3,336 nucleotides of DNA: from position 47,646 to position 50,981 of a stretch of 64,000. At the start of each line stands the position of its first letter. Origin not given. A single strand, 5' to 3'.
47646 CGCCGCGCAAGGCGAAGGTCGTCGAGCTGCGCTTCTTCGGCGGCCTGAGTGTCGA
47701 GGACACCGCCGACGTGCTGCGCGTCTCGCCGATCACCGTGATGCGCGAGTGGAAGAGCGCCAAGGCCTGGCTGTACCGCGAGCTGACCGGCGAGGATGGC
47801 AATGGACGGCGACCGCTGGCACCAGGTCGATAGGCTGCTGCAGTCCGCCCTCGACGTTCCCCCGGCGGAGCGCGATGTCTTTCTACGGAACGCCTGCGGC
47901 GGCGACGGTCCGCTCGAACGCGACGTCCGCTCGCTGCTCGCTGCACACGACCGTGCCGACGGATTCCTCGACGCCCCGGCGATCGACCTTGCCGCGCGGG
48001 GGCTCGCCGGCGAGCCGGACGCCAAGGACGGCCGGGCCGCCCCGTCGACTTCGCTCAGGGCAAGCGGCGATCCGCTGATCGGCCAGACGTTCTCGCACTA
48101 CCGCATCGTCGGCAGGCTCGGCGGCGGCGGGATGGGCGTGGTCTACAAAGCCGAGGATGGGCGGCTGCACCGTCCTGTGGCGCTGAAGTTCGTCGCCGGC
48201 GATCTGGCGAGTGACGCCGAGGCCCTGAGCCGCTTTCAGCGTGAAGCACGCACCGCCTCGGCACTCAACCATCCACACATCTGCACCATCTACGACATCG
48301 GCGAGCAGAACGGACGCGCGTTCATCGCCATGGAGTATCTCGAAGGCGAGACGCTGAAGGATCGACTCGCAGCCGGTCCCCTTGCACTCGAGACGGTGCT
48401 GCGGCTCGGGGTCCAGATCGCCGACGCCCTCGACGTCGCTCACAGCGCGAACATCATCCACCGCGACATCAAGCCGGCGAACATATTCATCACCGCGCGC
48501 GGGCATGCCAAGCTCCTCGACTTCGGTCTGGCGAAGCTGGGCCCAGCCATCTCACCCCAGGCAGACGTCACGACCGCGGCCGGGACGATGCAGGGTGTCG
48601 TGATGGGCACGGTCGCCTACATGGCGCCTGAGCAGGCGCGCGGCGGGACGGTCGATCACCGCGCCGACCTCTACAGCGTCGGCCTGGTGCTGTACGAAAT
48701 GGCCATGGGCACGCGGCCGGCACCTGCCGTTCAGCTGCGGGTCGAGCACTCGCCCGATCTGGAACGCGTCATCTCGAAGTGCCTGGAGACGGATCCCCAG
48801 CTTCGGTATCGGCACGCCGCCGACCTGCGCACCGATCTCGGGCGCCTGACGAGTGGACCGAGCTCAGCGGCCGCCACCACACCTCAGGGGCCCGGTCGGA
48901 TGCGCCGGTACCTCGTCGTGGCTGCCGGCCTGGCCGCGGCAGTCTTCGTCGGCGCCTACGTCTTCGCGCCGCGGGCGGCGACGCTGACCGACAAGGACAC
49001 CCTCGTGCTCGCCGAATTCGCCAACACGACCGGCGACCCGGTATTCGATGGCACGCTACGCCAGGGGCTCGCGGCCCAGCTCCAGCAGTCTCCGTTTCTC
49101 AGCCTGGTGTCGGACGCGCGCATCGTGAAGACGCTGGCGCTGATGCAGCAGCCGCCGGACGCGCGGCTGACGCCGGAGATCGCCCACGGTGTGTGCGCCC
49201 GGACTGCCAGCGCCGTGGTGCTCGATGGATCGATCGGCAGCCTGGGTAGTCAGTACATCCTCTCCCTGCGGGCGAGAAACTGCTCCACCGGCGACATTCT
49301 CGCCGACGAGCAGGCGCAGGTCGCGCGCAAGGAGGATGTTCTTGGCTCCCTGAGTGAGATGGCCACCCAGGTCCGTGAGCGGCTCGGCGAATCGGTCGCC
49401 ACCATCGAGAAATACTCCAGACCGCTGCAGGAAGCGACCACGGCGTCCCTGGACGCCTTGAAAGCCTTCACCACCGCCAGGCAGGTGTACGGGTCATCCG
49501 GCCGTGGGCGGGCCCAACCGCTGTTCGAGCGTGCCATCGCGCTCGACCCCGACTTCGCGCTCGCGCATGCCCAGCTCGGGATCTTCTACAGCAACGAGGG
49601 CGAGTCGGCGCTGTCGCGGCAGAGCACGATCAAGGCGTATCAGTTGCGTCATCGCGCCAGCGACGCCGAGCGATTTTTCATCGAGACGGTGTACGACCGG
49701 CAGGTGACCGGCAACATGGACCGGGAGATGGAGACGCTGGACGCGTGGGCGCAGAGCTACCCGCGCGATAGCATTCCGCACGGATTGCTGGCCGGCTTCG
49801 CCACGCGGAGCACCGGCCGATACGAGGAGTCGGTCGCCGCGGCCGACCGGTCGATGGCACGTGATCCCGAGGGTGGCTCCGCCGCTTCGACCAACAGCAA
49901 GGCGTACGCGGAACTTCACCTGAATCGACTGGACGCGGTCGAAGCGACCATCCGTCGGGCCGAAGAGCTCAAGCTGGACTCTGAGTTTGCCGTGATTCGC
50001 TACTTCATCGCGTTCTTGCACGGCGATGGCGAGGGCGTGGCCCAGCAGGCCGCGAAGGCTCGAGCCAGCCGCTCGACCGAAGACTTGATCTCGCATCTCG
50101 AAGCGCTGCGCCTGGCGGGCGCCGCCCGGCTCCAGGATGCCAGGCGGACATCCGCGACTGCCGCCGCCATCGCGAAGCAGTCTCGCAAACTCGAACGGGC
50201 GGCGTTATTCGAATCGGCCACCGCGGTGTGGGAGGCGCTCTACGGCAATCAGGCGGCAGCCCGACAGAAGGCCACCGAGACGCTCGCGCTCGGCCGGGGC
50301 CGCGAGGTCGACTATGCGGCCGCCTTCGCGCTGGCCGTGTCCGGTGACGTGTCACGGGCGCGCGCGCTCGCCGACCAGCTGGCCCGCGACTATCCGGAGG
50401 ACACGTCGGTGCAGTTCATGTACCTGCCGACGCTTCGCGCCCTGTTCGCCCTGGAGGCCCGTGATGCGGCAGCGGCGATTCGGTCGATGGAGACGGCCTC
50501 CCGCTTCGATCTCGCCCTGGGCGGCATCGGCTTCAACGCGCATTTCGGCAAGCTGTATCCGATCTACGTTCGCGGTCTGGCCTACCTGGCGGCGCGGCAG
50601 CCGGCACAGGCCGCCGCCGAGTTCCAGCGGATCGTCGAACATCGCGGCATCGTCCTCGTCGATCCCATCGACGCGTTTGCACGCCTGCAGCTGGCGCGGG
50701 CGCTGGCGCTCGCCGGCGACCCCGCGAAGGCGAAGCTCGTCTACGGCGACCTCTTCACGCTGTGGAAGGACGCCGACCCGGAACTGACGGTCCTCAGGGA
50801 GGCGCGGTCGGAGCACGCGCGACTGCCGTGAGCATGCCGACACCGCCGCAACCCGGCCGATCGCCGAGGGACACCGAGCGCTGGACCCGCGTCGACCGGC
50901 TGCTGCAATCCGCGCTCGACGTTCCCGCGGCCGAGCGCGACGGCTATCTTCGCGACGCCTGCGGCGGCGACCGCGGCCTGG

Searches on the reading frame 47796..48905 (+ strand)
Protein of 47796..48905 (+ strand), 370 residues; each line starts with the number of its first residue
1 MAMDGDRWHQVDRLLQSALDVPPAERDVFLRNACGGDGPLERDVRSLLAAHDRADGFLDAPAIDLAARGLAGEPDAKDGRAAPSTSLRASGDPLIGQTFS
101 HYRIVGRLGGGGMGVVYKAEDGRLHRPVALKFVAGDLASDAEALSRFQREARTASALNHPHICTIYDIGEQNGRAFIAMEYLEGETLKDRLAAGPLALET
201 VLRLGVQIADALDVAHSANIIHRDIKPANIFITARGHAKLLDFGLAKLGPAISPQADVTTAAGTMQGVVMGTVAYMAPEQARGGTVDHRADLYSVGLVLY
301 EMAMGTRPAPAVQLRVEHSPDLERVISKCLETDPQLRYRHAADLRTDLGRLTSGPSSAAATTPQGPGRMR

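Call 14: search_solved_structures(query=window:47796-48905:+, max_evalue=1e-20, show_alignments=2)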
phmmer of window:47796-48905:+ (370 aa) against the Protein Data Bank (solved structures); distinct sequences matched with E-value up to 1e-20: 62 (the best 60 are shown).
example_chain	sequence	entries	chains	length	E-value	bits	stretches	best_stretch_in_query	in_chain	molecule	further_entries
1mru_A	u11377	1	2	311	1.5e-50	175.6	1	101-357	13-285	Probable serine/threonine-protein kinase pknB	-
5u94_A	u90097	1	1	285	2.7e-50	174.8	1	101-354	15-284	Serine/threonine-protein kinase PknB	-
6b2p_A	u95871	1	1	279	4e-50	174.2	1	101-354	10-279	Serine/threonine-protein kinase PknB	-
1o6y_A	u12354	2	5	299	4.4e-50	174.1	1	101-354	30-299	SERINE/THREONINE-PROTEIN KINASE PKNB | Probable serine/threonine-protein kinase pknB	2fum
3ori_A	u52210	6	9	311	1.9e-49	172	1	101-357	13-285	Serine/threonine protein kinase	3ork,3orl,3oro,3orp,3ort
3f61_A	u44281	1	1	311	2.2e-49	171.8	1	101-357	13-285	Serine/threonine-protein kinase pknB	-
3orm_A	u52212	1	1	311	2.3e-49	171.7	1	101-357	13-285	Serine/threonine protein kinase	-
3f69_A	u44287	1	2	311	2.8e-49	171.5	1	101-357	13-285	Serine/threonine-protein kinase pknB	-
6i2p_A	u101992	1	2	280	3.5e-49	171.1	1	101-354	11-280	Serine/threonine-protein kinase PknB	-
9ymt_A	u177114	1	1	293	3.8e-46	161.1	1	93-322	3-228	Serine/Threonine Kinase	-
4eqm_A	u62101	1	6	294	3.9e-46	161.1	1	93-322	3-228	Protein kinase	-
9tmq_A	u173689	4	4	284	1.7e-44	155.7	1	92-310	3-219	Serine/threonine-protein kinase PknA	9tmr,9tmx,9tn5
4ow8_A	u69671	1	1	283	2.4e-44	155.2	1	93-310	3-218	Serine/threonine-protein kinase PknA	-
6b2q_A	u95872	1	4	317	5.8e-44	154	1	86-310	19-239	Serine/threonine-protein kinase PknA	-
4x3f_A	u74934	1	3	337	1.2e-43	152.9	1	93-310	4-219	Serine/threonine-protein kinase PknA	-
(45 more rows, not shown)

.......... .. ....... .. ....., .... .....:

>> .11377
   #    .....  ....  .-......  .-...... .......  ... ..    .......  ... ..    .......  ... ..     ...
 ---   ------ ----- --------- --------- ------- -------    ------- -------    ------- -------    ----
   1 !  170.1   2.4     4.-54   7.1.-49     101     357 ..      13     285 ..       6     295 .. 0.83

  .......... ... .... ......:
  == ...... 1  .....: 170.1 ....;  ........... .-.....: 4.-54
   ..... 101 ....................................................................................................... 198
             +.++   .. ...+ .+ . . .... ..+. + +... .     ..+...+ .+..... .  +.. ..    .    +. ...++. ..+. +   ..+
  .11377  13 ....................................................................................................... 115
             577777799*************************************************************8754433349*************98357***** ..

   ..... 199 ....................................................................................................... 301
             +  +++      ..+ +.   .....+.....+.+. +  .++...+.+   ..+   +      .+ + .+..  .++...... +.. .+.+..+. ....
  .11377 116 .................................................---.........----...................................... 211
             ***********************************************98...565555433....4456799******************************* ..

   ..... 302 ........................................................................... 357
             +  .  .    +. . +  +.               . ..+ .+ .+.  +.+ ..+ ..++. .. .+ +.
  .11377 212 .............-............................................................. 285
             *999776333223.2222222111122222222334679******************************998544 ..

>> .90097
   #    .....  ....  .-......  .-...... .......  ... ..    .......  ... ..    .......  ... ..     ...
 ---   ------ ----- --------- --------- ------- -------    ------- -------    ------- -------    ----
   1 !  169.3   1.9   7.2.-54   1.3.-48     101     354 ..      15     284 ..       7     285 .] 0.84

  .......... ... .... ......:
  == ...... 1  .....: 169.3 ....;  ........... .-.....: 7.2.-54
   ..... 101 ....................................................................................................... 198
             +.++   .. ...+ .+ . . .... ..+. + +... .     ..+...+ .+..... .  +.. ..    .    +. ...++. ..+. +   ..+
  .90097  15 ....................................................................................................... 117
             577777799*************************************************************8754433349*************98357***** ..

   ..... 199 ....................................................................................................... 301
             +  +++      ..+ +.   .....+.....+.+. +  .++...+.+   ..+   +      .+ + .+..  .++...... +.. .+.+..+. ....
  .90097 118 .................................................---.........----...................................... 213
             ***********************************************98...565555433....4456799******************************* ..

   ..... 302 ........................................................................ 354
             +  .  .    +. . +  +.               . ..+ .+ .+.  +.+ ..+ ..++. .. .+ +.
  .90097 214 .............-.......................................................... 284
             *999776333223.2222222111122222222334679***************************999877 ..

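Call 35: predict_structure(protein=window:47796-48905:+)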
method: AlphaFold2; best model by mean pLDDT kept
length: 370 residues; sequences in the alignment: 1
mean_pLDDT: 42.4   pTM: 0.26
mean pLDDT of the five models: 42.4, 39.8, 38.8, 37.9, 34.0
residues with pLDDT >= 90: 10; 70-90: 27; 50-70: 16; < 50: 317
segments of 3 or more residues with pLDDT < 50: 1-3, 54-99, 101-103, 105-362, 364-370
pLDDT, mean of each block of 10 residues (from residue 1): 57 81 90 88 73 46 34 37 33 46 42 42 38 37 44 37 41 42 39 37 39 33 27 30 37 34 36 32 30 36 33 32 43 38 40 35 32
secondary structure, 60 per line:
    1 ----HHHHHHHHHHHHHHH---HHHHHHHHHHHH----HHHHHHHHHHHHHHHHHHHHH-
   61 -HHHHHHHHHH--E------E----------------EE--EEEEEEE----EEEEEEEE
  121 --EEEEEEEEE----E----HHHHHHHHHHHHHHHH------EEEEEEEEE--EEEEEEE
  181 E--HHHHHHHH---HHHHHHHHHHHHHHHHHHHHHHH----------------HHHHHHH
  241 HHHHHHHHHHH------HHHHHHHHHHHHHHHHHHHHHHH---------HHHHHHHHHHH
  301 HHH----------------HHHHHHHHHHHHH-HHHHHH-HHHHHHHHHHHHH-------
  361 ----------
elements in order: H5-19 H23-34 H39-59 H62-71 E102-108 E113-120 E123-131 H141-156 E163-171 E174-181 H184-191 H195-217 H234-251 H258-280 H290-303 H320-332 H334-339 H341-353

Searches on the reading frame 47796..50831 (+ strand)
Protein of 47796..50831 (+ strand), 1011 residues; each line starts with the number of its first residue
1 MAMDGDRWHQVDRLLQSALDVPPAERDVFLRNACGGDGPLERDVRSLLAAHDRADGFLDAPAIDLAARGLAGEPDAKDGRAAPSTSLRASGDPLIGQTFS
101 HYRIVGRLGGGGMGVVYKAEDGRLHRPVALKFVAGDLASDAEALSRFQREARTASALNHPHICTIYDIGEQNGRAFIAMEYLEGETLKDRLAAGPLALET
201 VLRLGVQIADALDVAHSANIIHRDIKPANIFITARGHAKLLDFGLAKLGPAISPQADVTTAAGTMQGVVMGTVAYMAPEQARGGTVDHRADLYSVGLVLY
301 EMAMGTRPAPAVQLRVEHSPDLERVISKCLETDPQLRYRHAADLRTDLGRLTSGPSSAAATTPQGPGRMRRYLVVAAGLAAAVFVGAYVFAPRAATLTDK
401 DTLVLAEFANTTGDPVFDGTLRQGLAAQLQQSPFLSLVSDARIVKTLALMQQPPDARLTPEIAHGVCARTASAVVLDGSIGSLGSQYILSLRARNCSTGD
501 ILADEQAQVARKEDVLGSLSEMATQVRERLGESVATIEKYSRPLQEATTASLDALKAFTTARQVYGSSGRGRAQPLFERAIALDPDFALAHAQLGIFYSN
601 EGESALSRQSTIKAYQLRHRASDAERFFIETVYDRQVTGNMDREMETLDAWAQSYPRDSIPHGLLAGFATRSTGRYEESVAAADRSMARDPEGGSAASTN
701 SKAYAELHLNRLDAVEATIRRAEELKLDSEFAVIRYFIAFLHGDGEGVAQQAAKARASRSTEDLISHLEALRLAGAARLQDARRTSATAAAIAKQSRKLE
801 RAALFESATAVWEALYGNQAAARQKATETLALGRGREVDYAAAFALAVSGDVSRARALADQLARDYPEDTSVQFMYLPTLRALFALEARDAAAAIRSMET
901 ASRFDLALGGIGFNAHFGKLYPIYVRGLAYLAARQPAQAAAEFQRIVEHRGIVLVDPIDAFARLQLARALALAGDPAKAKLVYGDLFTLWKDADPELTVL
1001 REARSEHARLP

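Call 5: search_protein_families(library=pfam, proteins=[window:47796-50831:+], max_evalue=0.01)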
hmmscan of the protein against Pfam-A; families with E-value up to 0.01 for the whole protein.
window:47796-50831:+ (1011 aa): 10 families
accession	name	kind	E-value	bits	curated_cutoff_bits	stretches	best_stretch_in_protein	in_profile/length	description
PF00069.31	Pkinase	-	1.4e-43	149.6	31.7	1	102-324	1-212/263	Protein kinase domain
PF07714.23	PK_Tyr_Ser-Thr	-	2e-28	99.9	23.1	1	106-313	5-209/258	Protein tyrosine and serine/threonine kinase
PF13431.12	TPR_17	-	2.3e-08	34.1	24.4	1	576-609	1-34/34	Tetratricopeptide repeat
PF01636.29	APH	-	3.4e-07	30.7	23.2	1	116-218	13-110/239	Phosphotransferase enzyme family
PF03109.22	ABC1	-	1.1e-06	28.5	22.9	1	136-246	109-214/244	ABC1 atypical kinase-like domain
PF14559.12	TPR_19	-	2.6e-05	24.9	25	0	931-981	2-46/68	Tetratricopeptide repeat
PF13174.12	TPR_6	-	0.00018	22.4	26.3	0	926-948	6-28/33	Tetratricopeptide repeat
PF17667.7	Pkinase_fungal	-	0.0015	17.7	24.1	1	216-299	304-383/387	Fungal protein kinase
PF13414.12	TPR_11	-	0.0026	17.8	26.8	0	578-598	18-38/42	TPR repeat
PF13432.12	TPR_16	-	0.0049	17.7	32.7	1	924-979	1-50/65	Tetratricopeptide repeat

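Call 7: search_protein_families(library=ncbifam, proteins=[window:47796-50831:+], max_evalue=0.001)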
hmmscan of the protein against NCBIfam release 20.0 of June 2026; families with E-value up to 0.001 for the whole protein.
window:47796-50831:+ (1011 aa): 21 families
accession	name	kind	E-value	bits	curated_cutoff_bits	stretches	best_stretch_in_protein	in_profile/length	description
NF033483.0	PknB_PASTA_kin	equivalog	1.7e-82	278.3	450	1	101-362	8-279/563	Stk1 family PASTA domain-containing Ser/Thr kinase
NF052427.1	StpK7MSMEG_1200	equivalog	9.7e-57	192.7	900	1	97-336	4-236/601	serine/threonine protein kinase StpK7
TIGR04510.1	mod_pep_cyc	subfamily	1.9e-51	175.5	400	1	373-833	215-670/814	putative peptide modification system cyclase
TIGR03903.1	TOMM_kin_cyc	equivalog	2.7e-43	148.1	705.75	1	127-306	5-186/1267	TOMM system kinase/cyclase fusion protein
NF047741.1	antiphage_MADS6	equivalog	4e-43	147.8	460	2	207-361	307-470/612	methylation-associated defense system protein kinase MAD6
NF009651.0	PRK13184.1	equivalog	3.3e-38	131.3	839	1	100-306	2-228/932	serine/threonine-protein kinase PknD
NF053615.1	SerThrKinAfsKStmc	equivalog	3e-28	99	1300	1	102-308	15-212/809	protein serine/threonine kinase AfsK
NF033442.0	BREX_PglW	equivalog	1.8e-24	85.6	990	1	96-308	507-709/1391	BREX system serine/threonine kinase PglW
NF038150.1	lanthi_synth_IV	equivalog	1e-22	80.4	650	1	108-336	197-422/851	class IV lanthionine synthetase LanL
NF038151.1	lanthi_synth_III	equivalog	2.6e-14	52.6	575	1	102-353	222-471/833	class III lanthionine synthetase LanKC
NF058632.1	SerThrKinPrkT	equivalog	1.3e-10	40.8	280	1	100-237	21-155/322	serine/threonine protein kinase PrkT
TIGR03724.2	arch_bud32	equivalog_domain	5.9e-10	39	125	1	145-255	38-140/193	KEOPS complex kinase/ATPase Bud32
NF011464.0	PRK14879.1-7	equivalog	1e-08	35.2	246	1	158-254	69-157/221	Kae1-associated kinase Bud32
NF011463.0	PRK14879.1-4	equivalog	1.3e-08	34.6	188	1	144-249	62-163/237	Kae1-associated kinase Bud32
NF007174.0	PRK09605.1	equivalog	2.4e-08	32.9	447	1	145-267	381-495/535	bifunctional N(6)-L-threonylcarbamoyladenine synthase/serine/threonine protein kinase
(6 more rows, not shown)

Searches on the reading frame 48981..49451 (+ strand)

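Call 28: search_protein_families(library=pfam, proteins=[window:48981-49451:+], max_evalue=10)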
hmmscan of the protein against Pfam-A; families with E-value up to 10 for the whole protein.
window:48981-49451:+ (157 aa): 1 family
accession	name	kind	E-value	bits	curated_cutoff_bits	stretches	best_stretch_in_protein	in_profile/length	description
PF16478.10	DUF5055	-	0.11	13.2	25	1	103-130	60-87/105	Domain of unknown function (DUF5055)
